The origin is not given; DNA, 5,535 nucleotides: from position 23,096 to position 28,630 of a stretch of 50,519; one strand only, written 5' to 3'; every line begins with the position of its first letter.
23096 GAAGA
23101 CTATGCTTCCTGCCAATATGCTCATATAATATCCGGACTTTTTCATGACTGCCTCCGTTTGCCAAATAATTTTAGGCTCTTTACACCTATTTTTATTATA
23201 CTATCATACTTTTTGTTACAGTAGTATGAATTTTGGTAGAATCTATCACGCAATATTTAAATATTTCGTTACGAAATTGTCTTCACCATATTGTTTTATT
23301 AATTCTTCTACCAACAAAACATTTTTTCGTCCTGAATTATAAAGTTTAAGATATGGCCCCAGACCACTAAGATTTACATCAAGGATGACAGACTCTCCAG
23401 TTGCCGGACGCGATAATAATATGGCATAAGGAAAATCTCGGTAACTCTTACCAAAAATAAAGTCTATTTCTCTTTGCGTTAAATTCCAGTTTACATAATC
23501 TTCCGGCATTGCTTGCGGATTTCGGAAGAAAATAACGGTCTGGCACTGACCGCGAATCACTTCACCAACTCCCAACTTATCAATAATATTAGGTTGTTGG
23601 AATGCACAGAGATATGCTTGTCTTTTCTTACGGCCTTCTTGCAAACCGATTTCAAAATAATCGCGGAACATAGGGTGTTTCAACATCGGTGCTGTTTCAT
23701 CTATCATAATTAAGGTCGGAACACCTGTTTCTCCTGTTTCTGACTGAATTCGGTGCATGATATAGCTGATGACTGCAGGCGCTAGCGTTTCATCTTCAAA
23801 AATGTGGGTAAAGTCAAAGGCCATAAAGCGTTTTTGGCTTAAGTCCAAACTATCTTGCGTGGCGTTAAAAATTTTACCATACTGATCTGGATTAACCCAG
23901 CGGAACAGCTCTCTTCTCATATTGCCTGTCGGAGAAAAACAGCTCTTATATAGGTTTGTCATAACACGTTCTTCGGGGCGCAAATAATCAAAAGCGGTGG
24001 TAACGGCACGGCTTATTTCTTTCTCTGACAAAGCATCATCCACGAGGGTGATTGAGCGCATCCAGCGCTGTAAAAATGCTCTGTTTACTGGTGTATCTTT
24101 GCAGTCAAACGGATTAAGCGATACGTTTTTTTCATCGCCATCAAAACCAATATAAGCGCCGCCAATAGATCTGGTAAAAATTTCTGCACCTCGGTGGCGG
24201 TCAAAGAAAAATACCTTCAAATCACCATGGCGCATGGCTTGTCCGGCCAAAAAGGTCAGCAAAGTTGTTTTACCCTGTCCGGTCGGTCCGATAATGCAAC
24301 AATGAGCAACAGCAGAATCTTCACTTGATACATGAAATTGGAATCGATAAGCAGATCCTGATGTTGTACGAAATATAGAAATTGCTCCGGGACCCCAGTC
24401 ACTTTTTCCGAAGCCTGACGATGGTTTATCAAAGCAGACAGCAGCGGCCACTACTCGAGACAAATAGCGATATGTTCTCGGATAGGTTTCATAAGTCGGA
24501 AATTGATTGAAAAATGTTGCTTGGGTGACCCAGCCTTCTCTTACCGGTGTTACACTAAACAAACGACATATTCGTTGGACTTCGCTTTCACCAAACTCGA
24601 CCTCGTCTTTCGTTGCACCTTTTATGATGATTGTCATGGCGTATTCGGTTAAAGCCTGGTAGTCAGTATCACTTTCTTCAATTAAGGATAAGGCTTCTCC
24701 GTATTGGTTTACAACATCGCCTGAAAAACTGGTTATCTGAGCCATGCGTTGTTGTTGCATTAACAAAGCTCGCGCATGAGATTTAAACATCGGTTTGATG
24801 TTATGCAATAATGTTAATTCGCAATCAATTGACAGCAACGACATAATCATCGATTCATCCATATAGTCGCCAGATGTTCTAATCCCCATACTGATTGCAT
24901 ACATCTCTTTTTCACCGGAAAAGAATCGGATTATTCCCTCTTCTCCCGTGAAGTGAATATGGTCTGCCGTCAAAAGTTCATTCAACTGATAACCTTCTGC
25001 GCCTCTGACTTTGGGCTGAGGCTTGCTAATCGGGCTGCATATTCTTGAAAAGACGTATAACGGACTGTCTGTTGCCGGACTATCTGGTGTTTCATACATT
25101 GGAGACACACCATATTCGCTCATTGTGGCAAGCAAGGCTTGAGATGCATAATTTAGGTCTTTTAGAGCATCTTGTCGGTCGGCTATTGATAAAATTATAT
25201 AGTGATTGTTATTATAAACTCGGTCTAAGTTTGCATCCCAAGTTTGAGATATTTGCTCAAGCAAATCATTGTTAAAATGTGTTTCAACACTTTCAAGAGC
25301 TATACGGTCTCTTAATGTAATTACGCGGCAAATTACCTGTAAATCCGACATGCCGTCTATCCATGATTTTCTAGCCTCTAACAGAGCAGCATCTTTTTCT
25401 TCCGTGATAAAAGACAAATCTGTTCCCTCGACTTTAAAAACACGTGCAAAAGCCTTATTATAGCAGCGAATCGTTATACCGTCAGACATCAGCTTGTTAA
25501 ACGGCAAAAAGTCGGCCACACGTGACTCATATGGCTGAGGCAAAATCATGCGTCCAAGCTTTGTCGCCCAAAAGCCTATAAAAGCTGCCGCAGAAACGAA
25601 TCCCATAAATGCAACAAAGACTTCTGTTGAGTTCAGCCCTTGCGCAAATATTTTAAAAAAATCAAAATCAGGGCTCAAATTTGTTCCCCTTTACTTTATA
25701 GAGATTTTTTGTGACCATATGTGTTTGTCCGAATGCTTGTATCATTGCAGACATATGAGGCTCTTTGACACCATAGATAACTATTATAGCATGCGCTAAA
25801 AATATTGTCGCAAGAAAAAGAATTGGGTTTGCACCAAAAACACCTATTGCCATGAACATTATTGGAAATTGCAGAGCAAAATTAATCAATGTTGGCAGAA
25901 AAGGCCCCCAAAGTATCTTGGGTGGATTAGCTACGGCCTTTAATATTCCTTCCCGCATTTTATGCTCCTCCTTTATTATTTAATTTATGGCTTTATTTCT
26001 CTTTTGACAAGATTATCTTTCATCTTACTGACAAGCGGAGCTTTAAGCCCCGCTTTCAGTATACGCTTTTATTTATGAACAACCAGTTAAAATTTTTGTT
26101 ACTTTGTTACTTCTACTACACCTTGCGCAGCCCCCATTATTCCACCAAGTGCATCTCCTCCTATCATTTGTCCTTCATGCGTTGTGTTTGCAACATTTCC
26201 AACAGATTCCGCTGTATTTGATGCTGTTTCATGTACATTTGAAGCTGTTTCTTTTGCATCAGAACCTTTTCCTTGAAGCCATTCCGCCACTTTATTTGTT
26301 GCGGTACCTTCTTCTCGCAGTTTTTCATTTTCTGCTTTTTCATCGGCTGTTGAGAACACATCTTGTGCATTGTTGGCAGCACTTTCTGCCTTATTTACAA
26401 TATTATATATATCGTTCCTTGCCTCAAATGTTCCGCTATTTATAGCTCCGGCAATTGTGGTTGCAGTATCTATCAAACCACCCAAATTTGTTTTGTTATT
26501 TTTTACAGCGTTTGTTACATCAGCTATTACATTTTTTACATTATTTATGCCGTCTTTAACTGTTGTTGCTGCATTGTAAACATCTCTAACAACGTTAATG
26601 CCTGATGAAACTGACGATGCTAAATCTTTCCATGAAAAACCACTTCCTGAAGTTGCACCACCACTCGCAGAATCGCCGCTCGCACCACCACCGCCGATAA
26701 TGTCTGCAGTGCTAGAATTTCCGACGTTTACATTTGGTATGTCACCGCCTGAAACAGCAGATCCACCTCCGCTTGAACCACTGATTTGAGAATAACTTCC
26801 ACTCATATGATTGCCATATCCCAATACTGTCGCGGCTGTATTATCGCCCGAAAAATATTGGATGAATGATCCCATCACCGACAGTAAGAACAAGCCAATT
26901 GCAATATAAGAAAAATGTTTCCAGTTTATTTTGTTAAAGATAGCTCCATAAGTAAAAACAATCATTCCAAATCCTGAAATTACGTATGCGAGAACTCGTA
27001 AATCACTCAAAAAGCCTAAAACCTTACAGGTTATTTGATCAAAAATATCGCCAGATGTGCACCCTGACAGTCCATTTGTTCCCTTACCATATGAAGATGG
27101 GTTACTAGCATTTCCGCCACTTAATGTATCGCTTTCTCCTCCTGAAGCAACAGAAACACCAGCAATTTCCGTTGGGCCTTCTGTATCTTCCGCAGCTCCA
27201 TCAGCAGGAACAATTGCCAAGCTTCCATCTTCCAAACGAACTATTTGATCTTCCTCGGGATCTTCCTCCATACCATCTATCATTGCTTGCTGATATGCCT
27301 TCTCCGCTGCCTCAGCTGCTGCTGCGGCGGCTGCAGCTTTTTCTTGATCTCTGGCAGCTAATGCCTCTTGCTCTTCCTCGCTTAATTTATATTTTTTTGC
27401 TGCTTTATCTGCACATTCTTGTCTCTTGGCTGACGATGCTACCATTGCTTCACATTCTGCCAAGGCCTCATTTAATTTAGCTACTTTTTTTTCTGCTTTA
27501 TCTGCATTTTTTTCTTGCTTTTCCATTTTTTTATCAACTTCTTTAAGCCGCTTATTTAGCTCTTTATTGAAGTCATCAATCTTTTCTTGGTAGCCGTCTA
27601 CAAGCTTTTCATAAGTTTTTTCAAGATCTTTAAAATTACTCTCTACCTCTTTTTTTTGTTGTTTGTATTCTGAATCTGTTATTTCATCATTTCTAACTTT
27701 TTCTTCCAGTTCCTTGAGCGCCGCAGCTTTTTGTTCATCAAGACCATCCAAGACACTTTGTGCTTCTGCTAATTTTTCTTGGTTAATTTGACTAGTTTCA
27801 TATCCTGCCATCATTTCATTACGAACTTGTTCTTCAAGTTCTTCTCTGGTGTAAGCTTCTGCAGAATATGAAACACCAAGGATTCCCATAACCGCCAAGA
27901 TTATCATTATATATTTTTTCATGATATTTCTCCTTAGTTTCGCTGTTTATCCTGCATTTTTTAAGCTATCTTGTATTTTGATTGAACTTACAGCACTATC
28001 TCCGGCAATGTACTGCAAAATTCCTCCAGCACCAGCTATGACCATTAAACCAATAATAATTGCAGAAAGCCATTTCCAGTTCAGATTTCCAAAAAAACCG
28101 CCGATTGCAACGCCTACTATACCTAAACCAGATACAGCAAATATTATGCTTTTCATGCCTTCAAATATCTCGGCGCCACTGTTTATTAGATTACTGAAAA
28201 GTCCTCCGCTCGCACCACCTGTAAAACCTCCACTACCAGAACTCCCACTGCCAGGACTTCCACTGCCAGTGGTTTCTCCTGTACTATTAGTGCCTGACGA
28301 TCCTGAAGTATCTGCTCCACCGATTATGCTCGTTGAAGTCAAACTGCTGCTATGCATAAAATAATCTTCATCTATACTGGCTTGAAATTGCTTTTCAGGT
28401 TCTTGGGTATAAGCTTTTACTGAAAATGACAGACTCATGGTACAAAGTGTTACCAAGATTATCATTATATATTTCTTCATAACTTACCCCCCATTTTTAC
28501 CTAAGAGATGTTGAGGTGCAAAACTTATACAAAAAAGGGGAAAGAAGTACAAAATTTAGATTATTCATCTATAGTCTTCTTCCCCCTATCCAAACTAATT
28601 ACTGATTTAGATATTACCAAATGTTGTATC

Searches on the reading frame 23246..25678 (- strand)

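Call 7: search_protein_families(library=pfam, proteins=[window:23246-25678:-], max_evalue=0.001)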
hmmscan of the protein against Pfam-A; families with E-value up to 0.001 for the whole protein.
window:23246-25678:- (810 aa): 3 families
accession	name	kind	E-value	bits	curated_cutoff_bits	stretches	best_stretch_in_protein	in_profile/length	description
PF03135.19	CagE_TrbE_VirB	-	6.9e-13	49.5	21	1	221-399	29-201/204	CagE, TrbE, VirB family, component of type IV transporter system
PF19044.6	P-loop_TraG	-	1.3e-05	24.5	25.8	0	586-675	183-272/413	TraG P-loop domain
PF25199.1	nSTAND_NTPase5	-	0.0006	20.1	34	0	448-495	32-79/145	Novel STAND NTPase 5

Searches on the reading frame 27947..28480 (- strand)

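Call 7: search_protein_families(library=pfam, proteins=[window:27947-28480:-], max_evalue=0.001)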
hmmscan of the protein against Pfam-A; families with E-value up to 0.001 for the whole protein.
window:27947-28480:- (177 aa): 1 family
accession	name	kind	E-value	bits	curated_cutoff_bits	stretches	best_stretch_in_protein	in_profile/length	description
PF04956.18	TrbC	-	0.00039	21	27.9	1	105-158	44-98/98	TrbC/VIRB2 pilin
